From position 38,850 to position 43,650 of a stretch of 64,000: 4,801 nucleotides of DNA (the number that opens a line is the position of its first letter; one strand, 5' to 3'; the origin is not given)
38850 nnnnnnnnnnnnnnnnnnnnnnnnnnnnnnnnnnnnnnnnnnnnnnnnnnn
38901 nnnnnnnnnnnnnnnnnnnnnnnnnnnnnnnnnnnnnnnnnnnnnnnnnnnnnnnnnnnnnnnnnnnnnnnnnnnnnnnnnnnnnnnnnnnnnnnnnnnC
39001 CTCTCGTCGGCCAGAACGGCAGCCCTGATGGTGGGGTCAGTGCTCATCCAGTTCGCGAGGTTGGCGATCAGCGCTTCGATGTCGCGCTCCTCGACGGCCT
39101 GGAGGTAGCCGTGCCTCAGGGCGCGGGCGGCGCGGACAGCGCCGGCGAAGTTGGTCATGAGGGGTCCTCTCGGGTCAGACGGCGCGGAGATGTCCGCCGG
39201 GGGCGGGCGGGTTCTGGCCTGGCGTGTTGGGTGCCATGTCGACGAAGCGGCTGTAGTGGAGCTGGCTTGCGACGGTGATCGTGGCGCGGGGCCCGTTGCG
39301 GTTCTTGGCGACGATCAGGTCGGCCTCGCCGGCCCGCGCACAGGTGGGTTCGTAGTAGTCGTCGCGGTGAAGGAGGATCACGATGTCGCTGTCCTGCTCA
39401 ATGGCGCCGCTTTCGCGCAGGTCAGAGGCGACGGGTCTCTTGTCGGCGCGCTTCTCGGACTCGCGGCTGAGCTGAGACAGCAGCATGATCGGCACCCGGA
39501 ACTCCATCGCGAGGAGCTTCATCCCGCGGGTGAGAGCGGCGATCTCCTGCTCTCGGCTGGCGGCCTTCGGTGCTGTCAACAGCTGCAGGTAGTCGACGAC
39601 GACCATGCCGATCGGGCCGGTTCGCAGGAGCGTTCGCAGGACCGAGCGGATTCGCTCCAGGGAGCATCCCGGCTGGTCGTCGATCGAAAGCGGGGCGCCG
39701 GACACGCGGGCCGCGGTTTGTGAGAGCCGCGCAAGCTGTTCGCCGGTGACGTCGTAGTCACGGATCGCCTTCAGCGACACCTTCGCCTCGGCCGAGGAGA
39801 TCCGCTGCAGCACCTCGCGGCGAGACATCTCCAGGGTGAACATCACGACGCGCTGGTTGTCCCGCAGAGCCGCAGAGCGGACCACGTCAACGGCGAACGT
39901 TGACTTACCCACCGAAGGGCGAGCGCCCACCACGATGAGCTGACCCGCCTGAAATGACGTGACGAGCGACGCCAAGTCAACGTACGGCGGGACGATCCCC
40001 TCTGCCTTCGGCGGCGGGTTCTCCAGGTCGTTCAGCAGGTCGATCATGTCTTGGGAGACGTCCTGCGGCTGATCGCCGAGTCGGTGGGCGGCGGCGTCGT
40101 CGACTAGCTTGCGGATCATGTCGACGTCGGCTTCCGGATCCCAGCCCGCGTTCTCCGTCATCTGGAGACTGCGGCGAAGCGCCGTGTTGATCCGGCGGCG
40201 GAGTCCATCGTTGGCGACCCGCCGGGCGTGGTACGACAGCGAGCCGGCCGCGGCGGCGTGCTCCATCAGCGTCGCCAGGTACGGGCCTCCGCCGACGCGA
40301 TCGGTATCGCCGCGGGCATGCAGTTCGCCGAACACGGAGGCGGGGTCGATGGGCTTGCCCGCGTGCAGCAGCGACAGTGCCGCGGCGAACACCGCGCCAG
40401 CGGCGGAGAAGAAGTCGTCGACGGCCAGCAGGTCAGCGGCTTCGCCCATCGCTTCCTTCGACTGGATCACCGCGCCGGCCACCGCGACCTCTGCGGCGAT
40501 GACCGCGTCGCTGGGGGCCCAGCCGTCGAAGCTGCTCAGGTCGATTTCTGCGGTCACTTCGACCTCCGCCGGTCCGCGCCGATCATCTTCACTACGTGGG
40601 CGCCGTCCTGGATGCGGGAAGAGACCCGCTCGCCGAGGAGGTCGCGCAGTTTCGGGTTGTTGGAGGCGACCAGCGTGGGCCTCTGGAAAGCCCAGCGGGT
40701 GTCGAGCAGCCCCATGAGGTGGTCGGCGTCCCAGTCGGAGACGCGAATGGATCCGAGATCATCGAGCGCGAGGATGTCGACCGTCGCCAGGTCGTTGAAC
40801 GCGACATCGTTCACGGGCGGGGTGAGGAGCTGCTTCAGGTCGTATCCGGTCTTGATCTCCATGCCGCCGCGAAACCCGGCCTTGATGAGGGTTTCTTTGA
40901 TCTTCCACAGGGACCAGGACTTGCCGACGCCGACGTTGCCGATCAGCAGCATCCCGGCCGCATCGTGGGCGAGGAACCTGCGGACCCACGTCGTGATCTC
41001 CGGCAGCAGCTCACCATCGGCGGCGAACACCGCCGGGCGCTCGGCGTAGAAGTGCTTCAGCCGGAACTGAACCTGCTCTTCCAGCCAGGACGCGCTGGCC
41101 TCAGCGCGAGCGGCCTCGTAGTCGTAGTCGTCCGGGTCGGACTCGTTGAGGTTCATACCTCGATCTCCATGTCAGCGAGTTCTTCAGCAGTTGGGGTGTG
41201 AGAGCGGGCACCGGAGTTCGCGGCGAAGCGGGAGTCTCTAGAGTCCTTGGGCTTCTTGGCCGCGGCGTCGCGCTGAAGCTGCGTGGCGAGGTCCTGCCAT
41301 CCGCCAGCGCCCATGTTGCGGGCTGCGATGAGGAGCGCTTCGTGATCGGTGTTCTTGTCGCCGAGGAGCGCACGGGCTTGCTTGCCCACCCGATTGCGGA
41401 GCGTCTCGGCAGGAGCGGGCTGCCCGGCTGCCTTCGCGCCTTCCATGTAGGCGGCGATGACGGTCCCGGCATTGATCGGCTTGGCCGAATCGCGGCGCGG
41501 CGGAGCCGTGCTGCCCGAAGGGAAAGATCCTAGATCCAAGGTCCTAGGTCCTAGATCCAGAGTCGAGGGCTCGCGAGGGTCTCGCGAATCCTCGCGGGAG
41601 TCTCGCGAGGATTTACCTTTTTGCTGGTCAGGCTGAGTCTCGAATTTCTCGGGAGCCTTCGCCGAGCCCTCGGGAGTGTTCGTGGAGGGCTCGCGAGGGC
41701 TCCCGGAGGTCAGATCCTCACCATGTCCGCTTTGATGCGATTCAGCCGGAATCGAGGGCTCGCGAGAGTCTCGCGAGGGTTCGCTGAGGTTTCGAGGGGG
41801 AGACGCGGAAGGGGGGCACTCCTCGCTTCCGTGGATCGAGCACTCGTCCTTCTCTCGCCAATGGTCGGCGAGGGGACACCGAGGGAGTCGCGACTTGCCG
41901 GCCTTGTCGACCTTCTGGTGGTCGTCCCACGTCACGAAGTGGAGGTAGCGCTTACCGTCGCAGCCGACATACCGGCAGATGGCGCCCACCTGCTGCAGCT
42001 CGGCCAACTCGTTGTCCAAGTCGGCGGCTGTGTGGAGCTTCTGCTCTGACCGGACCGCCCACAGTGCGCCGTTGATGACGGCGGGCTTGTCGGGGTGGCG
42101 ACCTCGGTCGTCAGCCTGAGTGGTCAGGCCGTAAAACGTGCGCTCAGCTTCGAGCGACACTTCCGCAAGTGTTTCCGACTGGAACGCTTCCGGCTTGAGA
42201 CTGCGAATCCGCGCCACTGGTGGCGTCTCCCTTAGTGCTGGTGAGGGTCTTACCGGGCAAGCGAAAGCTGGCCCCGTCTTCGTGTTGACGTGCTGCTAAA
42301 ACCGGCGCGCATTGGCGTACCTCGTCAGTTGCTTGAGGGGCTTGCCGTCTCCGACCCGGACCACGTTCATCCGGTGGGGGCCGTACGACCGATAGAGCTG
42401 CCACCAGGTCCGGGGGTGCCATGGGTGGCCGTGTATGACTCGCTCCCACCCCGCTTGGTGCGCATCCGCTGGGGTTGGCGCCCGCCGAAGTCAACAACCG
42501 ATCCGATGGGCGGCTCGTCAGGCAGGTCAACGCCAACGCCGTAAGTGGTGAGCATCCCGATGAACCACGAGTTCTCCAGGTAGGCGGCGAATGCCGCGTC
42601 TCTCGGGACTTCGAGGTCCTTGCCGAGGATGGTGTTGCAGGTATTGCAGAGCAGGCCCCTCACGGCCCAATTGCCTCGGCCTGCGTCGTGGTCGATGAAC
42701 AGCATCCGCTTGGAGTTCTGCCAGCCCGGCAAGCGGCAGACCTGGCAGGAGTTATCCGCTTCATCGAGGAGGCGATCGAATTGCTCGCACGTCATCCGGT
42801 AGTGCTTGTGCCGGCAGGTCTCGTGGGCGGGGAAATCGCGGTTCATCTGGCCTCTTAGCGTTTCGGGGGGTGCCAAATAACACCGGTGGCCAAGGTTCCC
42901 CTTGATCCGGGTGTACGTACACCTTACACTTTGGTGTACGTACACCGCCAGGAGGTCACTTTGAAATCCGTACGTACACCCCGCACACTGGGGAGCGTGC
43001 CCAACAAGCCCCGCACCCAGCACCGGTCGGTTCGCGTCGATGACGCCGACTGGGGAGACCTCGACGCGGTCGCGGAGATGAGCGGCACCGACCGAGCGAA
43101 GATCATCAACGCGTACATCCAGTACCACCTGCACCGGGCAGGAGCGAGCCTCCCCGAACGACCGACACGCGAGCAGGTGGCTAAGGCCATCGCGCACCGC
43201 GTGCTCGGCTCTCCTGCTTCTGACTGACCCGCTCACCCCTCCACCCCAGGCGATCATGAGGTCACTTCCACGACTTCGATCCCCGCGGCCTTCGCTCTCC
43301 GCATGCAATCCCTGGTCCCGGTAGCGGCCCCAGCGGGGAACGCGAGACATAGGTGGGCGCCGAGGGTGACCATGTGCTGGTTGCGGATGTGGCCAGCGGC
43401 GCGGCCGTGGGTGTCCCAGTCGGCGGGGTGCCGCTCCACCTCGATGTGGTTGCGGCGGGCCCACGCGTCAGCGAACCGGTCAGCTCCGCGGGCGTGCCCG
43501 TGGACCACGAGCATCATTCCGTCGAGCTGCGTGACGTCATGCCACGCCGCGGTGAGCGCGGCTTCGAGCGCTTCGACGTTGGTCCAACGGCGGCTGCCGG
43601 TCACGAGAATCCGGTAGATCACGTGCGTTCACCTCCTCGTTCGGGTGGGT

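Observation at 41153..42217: Iteron-like TCGCGAG repeats inside the replication initiator gene; candidate origin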

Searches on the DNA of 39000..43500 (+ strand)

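Call 8: search_dna_similar(query=window:39000-43500:+, collection=phages, mode=near, max_rows=30)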
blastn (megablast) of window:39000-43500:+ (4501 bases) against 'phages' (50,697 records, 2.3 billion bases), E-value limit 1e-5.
No match.
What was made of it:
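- Tried and rejected: Megablast of 39000-43500 against 50,697 phage records found nothing (call 8).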

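Call 55: search_rna_families(source=window, start=40500, end=42800, threshold=evalue, max_evalue=1)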
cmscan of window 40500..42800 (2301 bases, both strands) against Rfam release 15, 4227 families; matches with E-value up to 1: 3.
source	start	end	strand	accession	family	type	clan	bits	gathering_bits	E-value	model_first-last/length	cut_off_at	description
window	41642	41713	-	RF00733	mir-296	Gene; miRNA;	-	23.6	66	0.073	1-79/79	no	mir-296 microRNA precursor family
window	41653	41702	+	RF00794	mir-42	Gene; miRNA;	CL00088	19.2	70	0.66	1-102/102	no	mir-42 microRNA precursor family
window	41523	41621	+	RF02566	Ms1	Gene; sRNA;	-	16.5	162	0.19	1-304/304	no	Mycobacterium smegmatis small RNA 1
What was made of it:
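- No Rfam family matches (call 55).
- Tried and rejected: Rfam gave nothing near threshold (call 55).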

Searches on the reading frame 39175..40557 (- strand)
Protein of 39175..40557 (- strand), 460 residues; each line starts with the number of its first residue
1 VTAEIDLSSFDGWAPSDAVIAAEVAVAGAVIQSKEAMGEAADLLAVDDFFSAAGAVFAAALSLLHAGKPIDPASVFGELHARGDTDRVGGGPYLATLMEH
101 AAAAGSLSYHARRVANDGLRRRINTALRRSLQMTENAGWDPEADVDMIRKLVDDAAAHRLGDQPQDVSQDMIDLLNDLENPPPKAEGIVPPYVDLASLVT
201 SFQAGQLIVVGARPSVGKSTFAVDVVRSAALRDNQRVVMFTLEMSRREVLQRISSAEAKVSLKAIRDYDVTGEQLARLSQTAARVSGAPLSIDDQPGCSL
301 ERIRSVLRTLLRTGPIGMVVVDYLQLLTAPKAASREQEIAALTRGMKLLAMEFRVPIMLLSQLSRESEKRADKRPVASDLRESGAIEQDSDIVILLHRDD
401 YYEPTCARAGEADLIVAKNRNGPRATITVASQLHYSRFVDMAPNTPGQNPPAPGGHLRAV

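Call 6: search_protein_families(library=pfam, proteins=[window:39175-40557:-], max_evalue=0.01)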
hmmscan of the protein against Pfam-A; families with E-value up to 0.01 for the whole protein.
window:39175-40557:- (460 aa): 4 families
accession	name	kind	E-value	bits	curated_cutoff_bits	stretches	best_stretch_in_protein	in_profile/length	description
PF03796.21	DnaB_C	-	7.3e-81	271.7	27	1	188-439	2-254/255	DnaB-like helicase C terminal domain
PF00772.26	DnaB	-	1e-16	61.3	23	1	20-115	6-102/103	DnaB-like helicase N terminal domain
PF13481.12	AAA_25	-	3.9e-11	43.4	27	1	203-366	31-193/195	AAA domain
PF06745.19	ATPase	-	0.0059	16.4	26.6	0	202-348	16-153/231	KaiC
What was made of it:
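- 39175..40557 (-): DnaB-type replicative helicase gene. It overlaps the loader stop by 4 nt. Pfam DnaB_C at 7e-81 and DnaB N-domain at 1e-16 (call 6).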

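Call 7: search_protein_families(library=phrogs, proteins=[window:39175-40557:-], max_evalue=0.001)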
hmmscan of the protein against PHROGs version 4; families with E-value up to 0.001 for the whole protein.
window:39175-40557:- (460 aa): 6 families
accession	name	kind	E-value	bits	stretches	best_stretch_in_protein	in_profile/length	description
phrog_19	-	DNA, RNA and nucleotide metabolism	2.1e-90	305.4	1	21-444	162-584/621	DnaB-like replicative helicase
phrog_11530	-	unknown function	1.5e-42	146.5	1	289-430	5-147/184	-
phrog_243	-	DNA, RNA and nucleotide metabolism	8.5e-40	137.4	1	194-442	24-269/273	DnaB-like replicative helicase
phrog_239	-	DNA, RNA and nucleotide metabolism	2.4e-35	123.7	1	167-435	321-589/801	DNA primase/helicase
phrog_19347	-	unknown function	1.4e-11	45.6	2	380-402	1-23/79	-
phrog_5482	-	unknown function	5.5e-05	23.1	0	316-419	164-275/341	-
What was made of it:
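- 39175..40557 (-): PHROG 19 (call 7).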

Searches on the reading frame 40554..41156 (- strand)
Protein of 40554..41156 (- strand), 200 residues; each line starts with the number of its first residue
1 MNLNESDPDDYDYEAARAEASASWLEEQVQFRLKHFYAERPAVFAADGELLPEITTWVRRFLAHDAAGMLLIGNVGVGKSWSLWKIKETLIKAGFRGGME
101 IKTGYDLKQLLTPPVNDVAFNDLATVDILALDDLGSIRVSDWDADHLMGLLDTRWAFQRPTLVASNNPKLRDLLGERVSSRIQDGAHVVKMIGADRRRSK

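Call 6: search_protein_families(library=pfam, proteins=[window:40554-41156:-], max_evalue=0.01)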
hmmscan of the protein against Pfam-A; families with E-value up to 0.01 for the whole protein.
window:40554-41156:- (200 aa): 1 family
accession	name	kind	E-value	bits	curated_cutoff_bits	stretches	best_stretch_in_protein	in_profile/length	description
PF01695.23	IstB_IS21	-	0.0023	17.9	24.1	1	65-168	91-195/238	IstB-like ATP binding protein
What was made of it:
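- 40554..41156 (-): DnaC/IstB-like helicase loader gene. It overlaps the initiator stop by 4 nt. Pfam IstB_IS21 at E 0.002 (call 6).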

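Call 7: search_protein_families(library=phrogs, proteins=[window:40554-41156:-], max_evalue=0.001)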
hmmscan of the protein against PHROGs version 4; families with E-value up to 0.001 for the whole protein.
window:40554-41156:- (200 aa): 3 families
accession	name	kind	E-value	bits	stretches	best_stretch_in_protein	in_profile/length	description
phrog_50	-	DNA, RNA and nucleotide metabolism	5.7e-19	69.6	1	57-198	359-511/570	DnaC-like helicase loader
phrog_3277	-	DNA, RNA and nucleotide metabolism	3.9e-13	50.6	1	65-198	9-154/168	DnaC-like helicase loader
phrog_26922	-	DNA, RNA and nucleotide metabolism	1.3e-09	39.6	1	122-186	8-74/92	DnaC-like helicase loader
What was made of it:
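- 40554..41156 (-): PHROG 50 'DnaC-like helicase loader', E 6e-19 (call 7).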

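Call 29: search_protein_families(library=ncbifam, proteins=[window:40554-41156:-], max_evalue=0.1)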
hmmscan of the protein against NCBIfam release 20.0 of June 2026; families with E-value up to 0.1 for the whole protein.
window:40554-41156:- (200 aa): 9 families
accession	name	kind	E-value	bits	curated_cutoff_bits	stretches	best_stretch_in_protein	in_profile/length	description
NF005992.0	PRK08116.1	subfamily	1.1e-14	54.2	189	1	64-199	112-254/269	hypothetical protein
NF005304.0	PRK06835.1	equivalog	1.1e-12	47.8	215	1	55-199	173-322/330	ATP-binding protein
NF006505.0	PRK08939.1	equivalog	5.1e-09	35.8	228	1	53-167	142-260/306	primosomal protein DnaI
NF038214.1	IS21_help_AAA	equivalog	3.6e-06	26.9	200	1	66-168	90-193/232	IS21-like element helper ATPase IstB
NF005931.1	PRK07952.1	equivalog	1.1e-05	25.1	357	1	117-187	155-227/246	replicative helicase loader DnaC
NF009043.0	PRK12377.1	subfamily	0.00048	19.8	389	1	118-185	156-226/248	ATP-binding protein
NF006038.0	PRK08181.1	subfamily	0.0057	15.9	317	1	65-168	106-210/271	transposase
NF005378.0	PRK06921.1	subfamily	0.0068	15.5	207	1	69-182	120-240/266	hypothetical protein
NF040713.1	ZapE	equivalog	0.097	11.9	140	0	57-175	40-164/344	cell division protein ZapE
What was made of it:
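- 40554..41156 (-): NCBIfam DnaI, DnaC and IstB relatives match, but below their cut-offs (call 29).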
